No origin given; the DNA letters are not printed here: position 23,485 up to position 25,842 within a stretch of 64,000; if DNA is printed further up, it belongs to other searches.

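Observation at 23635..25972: DedA-membrane-domain::flavin disulfide reductase fusion translationally coupled to a small CCKCHC membrane protein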

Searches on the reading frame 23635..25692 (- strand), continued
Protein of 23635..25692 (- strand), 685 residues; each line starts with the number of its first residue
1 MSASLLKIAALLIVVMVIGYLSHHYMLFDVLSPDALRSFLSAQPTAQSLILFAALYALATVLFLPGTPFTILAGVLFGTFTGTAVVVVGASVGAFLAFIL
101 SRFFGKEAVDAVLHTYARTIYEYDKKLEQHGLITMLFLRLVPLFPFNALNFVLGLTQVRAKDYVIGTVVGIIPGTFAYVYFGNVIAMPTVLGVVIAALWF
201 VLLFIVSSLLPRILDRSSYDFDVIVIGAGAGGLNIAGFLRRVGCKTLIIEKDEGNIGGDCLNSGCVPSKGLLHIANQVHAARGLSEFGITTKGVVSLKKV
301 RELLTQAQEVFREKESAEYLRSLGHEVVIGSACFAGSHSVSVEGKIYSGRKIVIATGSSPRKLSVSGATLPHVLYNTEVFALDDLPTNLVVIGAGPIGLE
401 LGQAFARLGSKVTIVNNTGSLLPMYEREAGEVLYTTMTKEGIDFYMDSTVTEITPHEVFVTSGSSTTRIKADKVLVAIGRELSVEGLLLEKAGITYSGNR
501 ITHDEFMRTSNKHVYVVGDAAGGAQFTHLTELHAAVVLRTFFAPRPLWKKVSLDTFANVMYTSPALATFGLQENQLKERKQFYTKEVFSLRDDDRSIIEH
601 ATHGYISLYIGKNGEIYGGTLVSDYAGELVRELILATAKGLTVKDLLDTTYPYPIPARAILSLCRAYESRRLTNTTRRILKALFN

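Call 10: find_homologous_proteins(query=window:23635-25692:-, max_evalue=1e-20)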
Query window:23635-25692:- (685 aa): 5443 proteins with E <= 1e-20 among 8000 candidates; the best 120 are listed.
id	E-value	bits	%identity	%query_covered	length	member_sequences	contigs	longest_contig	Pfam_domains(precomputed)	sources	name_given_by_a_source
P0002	0.0e+0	1471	100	98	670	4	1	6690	PF01946.24,PF13450.13,PF00890.31,PF02852.29,PF07992.21,PF09335.17,PF00070.34,PF13738.13,PF03486.21,PF01134.29,PF01494.26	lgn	-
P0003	0.0e+0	1307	86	100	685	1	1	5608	PF13450.13,PF07992.21,PF00070.34,PF03486.21,PF05834.19,PF01134.29,PF01494.26,PF12831.14,PF01946.24,PF01266.31,PF00890.31,PF02852.29,PF02254.25,PF09335.17,PF13738.13,PF01262.28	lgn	-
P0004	0.0e+0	1169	77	100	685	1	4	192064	PF13450.13,PF07992.21,PF00070.34,PF03486.21,PF05834.19,PF01134.29,PF01494.26,PF02852.29,PF02254.25,PF09335.17,PF13738.13,PF01262.28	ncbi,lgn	-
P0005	1.5e-290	984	65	100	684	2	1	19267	PF13450.13,PF02852.29,PF07992.21,PF09335.17,PF00070.34,PF13738.13,PF03486.21,PF01494.26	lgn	-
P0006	2.9e-211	722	51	97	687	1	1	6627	PF13450.13,PF02852.29,PF07992.21,PF09335.17,PF00070.34,PF13738.13,PF01134.29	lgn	-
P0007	4.3e-176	605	42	99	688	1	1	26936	PF02852.29,PF07992.21,PF09335.17,PF00070.34,PF13738.13,PF01134.29,PF01494.26,PF02737.25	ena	-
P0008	5.3e-173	595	42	93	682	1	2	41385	PF01946.24,PF13450.13,PF02852.29,PF07992.21,PF09335.17,PF00070.34,PF13738.13,PF03486.21,PF01134.29,PF01494.26,PF02737.25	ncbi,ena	-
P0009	4.4e-168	579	41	93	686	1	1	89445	PF13434.13,PF13450.13,PF02852.29,PF07992.21,PF09335.17,PF00070.34,PF13738.13,PF03486.21,PF01134.29,PF02737.25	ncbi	-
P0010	7.6e-166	572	40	100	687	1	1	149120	PF02852.29,PF07992.21,PF09335.17,PF00070.34,PF13738.13,PF03486.21,PF01134.29,PF01494.26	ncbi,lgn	-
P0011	6.7e-164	565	42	93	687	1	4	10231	PF01266.31,PF13450.13,PF02852.29,PF07992.21,PF09335.17,PF00070.34,PF13738.13,PF03486.21,PF01134.29,PF01494.26,PF02737.25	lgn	-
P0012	6.9e-163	562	42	100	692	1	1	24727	PF02852.29,PF07992.21,PF09335.17,PF00070.34,PF13738.13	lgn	-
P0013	1.6e-162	561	42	93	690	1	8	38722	PF13434.13,PF13450.13,PF02852.29,PF07992.21,PF09335.17,PF00070.34,PF13738.13,PF03486.21,PF01134.29,PF01494.26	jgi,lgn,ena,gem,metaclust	metaclust:\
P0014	2.5e-162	560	40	100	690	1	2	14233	PF01946.24,PF13450.13,PF02852.29,PF07992.21,PF09335.17,PF00070.34,PF13738.13,PF03486.21,PF01134.29,PF02737.25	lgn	-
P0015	4.9e-162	559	43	93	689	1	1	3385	PF13450.13,PF13478.13,PF07992.21,PF00070.34,PF03486.21,PF05834.19,PF01134.29,PF01494.26,PF01946.24,PF01266.31,PF02852.29,PF02254.25,PF09335.17,PF13738.13,PF02737.25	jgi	-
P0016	1.5e-159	551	41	100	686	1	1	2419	PF13450.13,PF07992.21,PF00070.34,PF03486.21,PF01134.29,PF01494.26,PF01946.24,PF01266.31,PF02852.29,PF09335.17,PF13738.13,PF02737.25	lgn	-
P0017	9.9e-159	548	42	93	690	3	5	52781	PF01266.31,PF13434.13,PF13450.13,PF02852.29,PF07992.21,PF09335.17,PF00070.34,PF13738.13,PF03486.21,PF01494.26,PF02737.25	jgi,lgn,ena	-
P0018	1.8e-158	547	40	98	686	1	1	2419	PF13450.13,PF07992.21,PF00070.34,PF03486.21,PF05834.19,PF01134.29,PF01494.26,PF01266.31,PF00890.31,PF02852.29,PF09335.17,PF13738.13,PF02737.25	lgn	-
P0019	4.0e-157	543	43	91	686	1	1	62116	PF01946.24,PF13450.13,PF02852.29,PF07992.21,PF09335.17,PF00070.34,PF13738.13,PF01134.29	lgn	-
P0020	7.8e-153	529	41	99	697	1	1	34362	PF13450.13,PF07992.21,PF00070.34,PF03486.21,PF01134.29,PF01266.31,PF02852.29,PF09335.17,PF02826.26,PF13738.13,PF01262.28,PF02737.25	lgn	-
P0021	4.5e-143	496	47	77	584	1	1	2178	PF13450.13,PF13478.13,PF07992.21,PF00070.34,PF03486.21,PF05834.19,PF01134.29,PF01494.26,PF12831.14,PF01946.24,PF01266.31,PF13434.13,PF00890.31,PF09335.17,PF13738.13,PF01262.28,PF02737.25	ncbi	ncbi:MAG: FAD-dependent oxidoreductase, partial [Acidobacteriota bacterium]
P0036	2.3e-124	435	46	66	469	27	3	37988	PF13450.13,PF13478.13,PF07992.21,PF00070.34,PF03486.21,PF01134.29,PF01494.26,PF01946.24,PF01266.31,PF02852.29,PF02254.25,PF13738.13,PF03721.21,PF02737.25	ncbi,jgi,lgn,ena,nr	ncbi:MAG: pyruvate/2-oxoglutarate dehydrogenase complex [Candidatus Dadabacteria bacterium CSP1-2]|n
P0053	1.6e-122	429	46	69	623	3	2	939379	PF02852.29,PF00085.27,PF07992.21,PF00070.34,PF13738.13,PF01134.29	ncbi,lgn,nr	ncbi:MAG: FAD-dependent oxidoreductase [Candidatus Moranbacteria bacterium]|nr:FAD-dependent oxidore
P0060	4.5e-122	427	45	68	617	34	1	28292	PF13450.13,PF02852.29,PF00085.27,PF07992.21,PF00070.34,PF13738.13,PF01134.29,PF01494.26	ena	-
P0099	1.3e-117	412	44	68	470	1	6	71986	PF13450.13,PF07992.21,PF00070.34,PF03486.21,PF01134.29,PF01494.26,PF12831.14,PF01266.31,PF13434.13,PF02852.29,PF13738.13,PF02737.25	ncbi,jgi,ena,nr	ncbi:mercuric reductase [Candidatus Pacearchaeota archaeon CG10_big_fil_rev_8_21_14_0_10_31_9]|nr:MA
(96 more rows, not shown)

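Call 11: find_encoding_contigs(protein=P0004, flank=5000, max_places=2)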
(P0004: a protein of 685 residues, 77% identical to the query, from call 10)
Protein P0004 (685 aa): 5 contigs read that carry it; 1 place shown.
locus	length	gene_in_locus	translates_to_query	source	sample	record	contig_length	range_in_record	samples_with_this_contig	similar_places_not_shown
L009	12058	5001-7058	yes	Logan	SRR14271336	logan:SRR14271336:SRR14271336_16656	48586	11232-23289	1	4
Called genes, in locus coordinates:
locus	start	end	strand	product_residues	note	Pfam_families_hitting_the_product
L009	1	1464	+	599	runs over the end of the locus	PF00009:GTP_EFTU, PF01926:MMR_HSR1 (weak), PF22042:EF-G_D2, PF03144:GTP_EFTU_D2, PF00679:EFG_C, PF21018:BipA_C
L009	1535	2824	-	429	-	PF00270:DEAD, PF04851:ResIII (weak), PF00271:Helicase_C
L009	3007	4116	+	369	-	-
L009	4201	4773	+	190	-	-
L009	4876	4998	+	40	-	-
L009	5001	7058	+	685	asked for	PF01262:AlaDh_PNT_C (faint), PF09335:VTT_dom, PF01134:GIDA (faint), PF01494:FAD_binding_3 (weak), PF07992:Pyr_redox_2, PF13738:Pyr_redox_3, PF00070:Pyr_redox, PF02852:Pyr_redox_dim, +4 more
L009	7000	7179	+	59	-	-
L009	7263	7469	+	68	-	-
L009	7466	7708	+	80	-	-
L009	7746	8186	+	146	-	-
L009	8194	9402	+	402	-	-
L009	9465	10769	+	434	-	PF13660:DUF4147, PF05161:MOFRL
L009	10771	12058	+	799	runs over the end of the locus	PF01326:PPDK_N, PF00391:PEP-utilizers, PF02896:PEP-utilizers_C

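Call 12: find_encoding_contigs(protein=P0005, flank=5000, max_places=2)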
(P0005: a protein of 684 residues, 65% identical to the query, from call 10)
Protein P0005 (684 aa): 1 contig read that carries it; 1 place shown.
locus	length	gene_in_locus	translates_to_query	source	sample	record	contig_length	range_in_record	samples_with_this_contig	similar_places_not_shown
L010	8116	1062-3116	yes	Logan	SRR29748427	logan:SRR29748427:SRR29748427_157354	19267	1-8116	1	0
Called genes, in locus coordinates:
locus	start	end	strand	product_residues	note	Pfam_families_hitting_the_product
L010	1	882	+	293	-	?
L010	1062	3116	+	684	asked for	PF09335:VTT_dom, PF01494:FAD_binding_3 (faint), PF03486:HI0933_like (faint), PF07992:Pyr_redox_2, PF13450:NAD_binding_8 (faint), PF13738:Pyr_redox_3, PF00070:Pyr_redox, PF02852:Pyr_redox_dim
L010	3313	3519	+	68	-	-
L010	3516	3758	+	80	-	-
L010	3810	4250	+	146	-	-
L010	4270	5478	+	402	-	-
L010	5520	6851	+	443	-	PF13660:DUF4147, PF05161:MOFRL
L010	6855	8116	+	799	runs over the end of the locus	PF01326:PPDK_N, PF00391:PEP-utilizers, PF02896:PEP-utilizers_C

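Call 13: find_encoding_contigs(protein=P0003, flank=5000, max_places=2)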
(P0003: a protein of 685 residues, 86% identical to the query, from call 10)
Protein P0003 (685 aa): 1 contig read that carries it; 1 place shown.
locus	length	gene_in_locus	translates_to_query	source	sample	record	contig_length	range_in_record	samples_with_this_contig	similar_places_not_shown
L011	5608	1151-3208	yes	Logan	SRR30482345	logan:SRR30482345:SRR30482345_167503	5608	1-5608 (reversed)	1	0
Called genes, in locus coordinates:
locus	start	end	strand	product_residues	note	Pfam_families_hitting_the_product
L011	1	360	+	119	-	?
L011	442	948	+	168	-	-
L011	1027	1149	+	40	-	-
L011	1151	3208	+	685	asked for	PF09335:VTT_dom, PF01262:AlaDh_PNT_C (faint), PF01494:FAD_binding_3 (faint), PF01946:Thi4 (faint), PF07992:Pyr_redox_2, PF13738:Pyr_redox_3, PF00070:Pyr_redox, PF02852:Pyr_redox_dim, +8 more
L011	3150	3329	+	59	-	-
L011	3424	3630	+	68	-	-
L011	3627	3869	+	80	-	-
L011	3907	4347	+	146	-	-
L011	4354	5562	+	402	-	-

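Call 14: find_encoding_contigs(protein=P0006, flank=5000, max_places=2)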
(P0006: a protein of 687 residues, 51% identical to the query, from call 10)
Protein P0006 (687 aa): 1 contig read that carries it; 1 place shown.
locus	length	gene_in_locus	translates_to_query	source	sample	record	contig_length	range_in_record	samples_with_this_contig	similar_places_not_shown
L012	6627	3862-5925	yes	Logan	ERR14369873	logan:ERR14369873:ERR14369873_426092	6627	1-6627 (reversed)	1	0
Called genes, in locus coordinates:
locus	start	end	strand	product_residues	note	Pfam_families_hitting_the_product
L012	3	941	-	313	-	?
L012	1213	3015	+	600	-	PF03485:Arg_tRNA_synt_N, PF00750:tRNA-synt_1d, PF05746:DALR_1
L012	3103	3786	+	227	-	-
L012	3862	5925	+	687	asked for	PF09335:VTT_dom, PF01134:GIDA (faint), PF07992:Pyr_redox_2, PF13450:NAD_binding_8 (weak), PF13738:Pyr_redox_3, PF00070:Pyr_redox, PF02852:Pyr_redox_dim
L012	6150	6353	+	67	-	-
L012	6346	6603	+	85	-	-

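Call 34: find_encoding_contigs(protein=P0010, flank=5000, max_places=1)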
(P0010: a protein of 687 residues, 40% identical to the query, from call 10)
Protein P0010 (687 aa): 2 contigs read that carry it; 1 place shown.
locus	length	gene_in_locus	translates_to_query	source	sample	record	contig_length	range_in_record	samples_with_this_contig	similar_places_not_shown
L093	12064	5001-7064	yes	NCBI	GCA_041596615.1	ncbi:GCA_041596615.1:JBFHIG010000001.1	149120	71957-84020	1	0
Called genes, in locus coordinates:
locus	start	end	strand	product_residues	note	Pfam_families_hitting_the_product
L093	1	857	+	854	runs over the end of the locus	-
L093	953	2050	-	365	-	-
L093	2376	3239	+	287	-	PF00581:Rhodanese, PF04264:YceI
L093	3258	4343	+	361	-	PF01625:PMSR, PF01641:SelR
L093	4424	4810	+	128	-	PF00903:Glyoxalase, PF22677:Ble-like_N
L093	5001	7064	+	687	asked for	PF09335:VTT_dom, PF01134:GIDA (weak), PF01494:FAD_binding_3 (faint), PF03486:HI0933_like (faint), PF07992:Pyr_redox_2, PF13738:Pyr_redox_3, PF00070:Pyr_redox, PF02852:Pyr_redox_dim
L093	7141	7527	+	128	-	PF01741:MscL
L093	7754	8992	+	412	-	PF12773:DZR (weak)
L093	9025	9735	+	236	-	-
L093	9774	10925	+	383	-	PF07690:MFS_1, PF12832:MFS_1_like (weak)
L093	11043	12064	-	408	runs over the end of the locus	-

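Call 35: find_encoding_contigs(protein=P0009, flank=5000, max_places=1)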
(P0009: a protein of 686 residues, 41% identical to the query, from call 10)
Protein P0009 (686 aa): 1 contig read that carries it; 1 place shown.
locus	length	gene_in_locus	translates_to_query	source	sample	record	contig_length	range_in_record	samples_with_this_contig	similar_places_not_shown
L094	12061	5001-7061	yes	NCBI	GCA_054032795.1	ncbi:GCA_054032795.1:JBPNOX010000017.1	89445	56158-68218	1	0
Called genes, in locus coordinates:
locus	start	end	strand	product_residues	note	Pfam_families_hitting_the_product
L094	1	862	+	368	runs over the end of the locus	PF11104:PilM_2, PF06723:MreB_Mbl (faint), PF14450:FtsA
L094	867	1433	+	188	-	PF05137:PilN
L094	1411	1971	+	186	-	-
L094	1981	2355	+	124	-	-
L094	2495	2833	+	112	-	PF01588:tRNA_bind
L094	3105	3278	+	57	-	-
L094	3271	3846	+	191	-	PF07963:N_methyl (weak)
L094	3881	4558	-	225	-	PF00753:Lactamase_B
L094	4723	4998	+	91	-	PF12840:HTH_20 (weak), PF01022:HTH_5, PF13412:HTH_24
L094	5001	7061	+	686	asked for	PF09335:VTT_dom, PF02737:3HCDH_N (faint), PF01134:GIDA (weak), PF07992:Pyr_redox_2, PF13450:NAD_binding_8 (weak), PF13738:Pyr_redox_3, PF00070:Pyr_redox, PF02852:Pyr_redox_dim, +2 more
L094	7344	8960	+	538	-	PF00364:Biotin_lipoyl (faint), PF25917:BSH_RND (weak), PF25973:BSH_CzcB (faint), PF25984:BSH_YknX (faint), PF25967:RND-MFP_C, PF25989:YknX_C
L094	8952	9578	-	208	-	PF09997:DUF2238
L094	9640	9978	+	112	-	PF05597:Phasin (faint)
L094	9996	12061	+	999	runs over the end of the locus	PF17957:Big_7, PF13620:CarboxypepD_reg (faint)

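Call 36: find_encoding_contigs(protein=P0007, flank=5000, max_places=1)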
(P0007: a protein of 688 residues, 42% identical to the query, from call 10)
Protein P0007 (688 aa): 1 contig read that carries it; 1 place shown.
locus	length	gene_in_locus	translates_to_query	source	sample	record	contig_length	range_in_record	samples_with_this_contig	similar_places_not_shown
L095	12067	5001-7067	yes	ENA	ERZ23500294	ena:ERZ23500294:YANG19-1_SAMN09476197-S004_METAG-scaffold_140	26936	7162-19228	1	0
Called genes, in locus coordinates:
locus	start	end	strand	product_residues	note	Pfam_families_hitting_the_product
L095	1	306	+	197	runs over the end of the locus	PF01300:Sua5_yciO_yrdC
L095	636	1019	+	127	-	PF00903:Glyoxalase, PF22677:Ble-like_N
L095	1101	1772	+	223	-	PF01509:TruB_N, PF16198:TruB_C_2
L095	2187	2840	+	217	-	PF00730:HhH-GPD, PF00633:HHH (weak)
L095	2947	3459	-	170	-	-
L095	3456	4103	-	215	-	PF24675:NpmA (weak), PF02390:Methyltransf_4, PF13847:Methyltransf_31, PF13649:Methyltransf_25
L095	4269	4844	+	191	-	PF02525:Flavodoxin_2, PF03358:FMN_red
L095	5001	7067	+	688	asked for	PF09335:VTT_dom, PF02737:3HCDH_N (faint), PF01134:GIDA (weak), PF01494:FAD_binding_3 (faint), PF07992:Pyr_redox_2, PF13738:Pyr_redox_3, PF00070:Pyr_redox, PF02852:Pyr_redox_dim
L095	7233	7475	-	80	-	-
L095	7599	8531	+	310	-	PF00890:FAD_binding_2 (faint), PF01134:GIDA (faint), PF03486:HI0933_like (faint), PF07992:Pyr_redox_2, PF12831:FAD_oxidored (faint), PF13738:Pyr_redox_3, PF00070:Pyr_redox (weak)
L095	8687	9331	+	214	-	-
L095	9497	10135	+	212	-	PF00258:Flavodoxin_1 (weak), PF03358:FMN_red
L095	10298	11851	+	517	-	PF00128:Alpha-amylase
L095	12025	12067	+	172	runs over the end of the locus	PF00571:CBS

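Call 57: predict_structure(alignment_id=A3)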
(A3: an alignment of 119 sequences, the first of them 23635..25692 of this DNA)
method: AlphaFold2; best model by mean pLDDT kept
length: 685 residues; sequences in the alignment: 119
mean_pLDDT: 91.4   pTM: 0.73
mean pLDDT of the five models: 91.4, 90.3, 89.8, 88.7, 88.4
residues with pLDDT >= 90: 488; 70-90: 187; 50-70: 10; < 50: 0
segments of 3 or more residues with pLDDT < 50: none
pLDDT, mean of each block of 10 residues (from residue 1): 73 81 79 83 92 92 86 91 95 93 89 89 90 88 78 91 92 89 76 74 76 76 96 96 96 93 93 96 93 94 95 95 97 97 97 93 93 93 96 96 98 97 93 96 98 97 96 96 90 93 96 95 84 96 94 93 96 96 95 88 94 96 94 95 94 88 92 92 93
secondary structure, 60 per line:
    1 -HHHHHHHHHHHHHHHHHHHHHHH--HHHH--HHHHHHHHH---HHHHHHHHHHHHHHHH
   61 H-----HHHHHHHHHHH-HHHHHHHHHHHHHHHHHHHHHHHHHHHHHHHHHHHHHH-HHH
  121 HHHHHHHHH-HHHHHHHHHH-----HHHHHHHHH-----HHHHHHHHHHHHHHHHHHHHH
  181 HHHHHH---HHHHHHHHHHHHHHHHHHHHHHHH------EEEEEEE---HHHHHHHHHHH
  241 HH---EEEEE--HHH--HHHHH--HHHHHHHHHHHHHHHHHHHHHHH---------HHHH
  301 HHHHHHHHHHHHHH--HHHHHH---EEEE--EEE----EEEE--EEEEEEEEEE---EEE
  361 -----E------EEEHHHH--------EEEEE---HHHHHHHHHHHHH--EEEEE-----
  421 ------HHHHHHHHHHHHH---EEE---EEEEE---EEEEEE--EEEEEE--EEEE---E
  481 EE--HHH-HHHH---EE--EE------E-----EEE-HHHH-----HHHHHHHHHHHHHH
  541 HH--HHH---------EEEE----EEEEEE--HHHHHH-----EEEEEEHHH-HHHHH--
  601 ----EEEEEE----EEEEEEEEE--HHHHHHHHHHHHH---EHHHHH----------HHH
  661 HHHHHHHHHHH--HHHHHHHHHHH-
elements in order: H2-24 H27-30 H33-41 H45-61 H67-77 H79-116 H118-129 H131-140 H146-154 H160-186 H190-213 E220-226 H230-242 E246-250 H258-262 H265-287 H297-314 H317-322 E326-329 E332-334 E339-342 E345-354 E358-360 E373-375 H376-379 E388-392 H396-408 E411-415 H427-439 E443-445 E449-453 E457-462 E465-470 E473-476 E480-482 H489-492 E514-516 H518-521 H527-542 E557-560 E565-570 H573-578 E584-589 H594-598 E605-610 E615-623 H626-638 H643-647 H658-671 H674-684
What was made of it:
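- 23635..25692 (-): DedA::flavoprotein disulfide reductase fusion gene, 685 aa, ATG at 25692. AlphaFold2 mean pLDDT 91.4, pTM 0.73 (call 57).
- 25144..25503 (-): VTT/DedA domain (aa 64-183), followed by a last TM helix (aa 190-213) leading into the reductase. Helices in the model (call 57).
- On DedA superfamily (Pfam PF09335 VTT domain): The helical segments in the model have pLDDT 80-95 (call 57).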
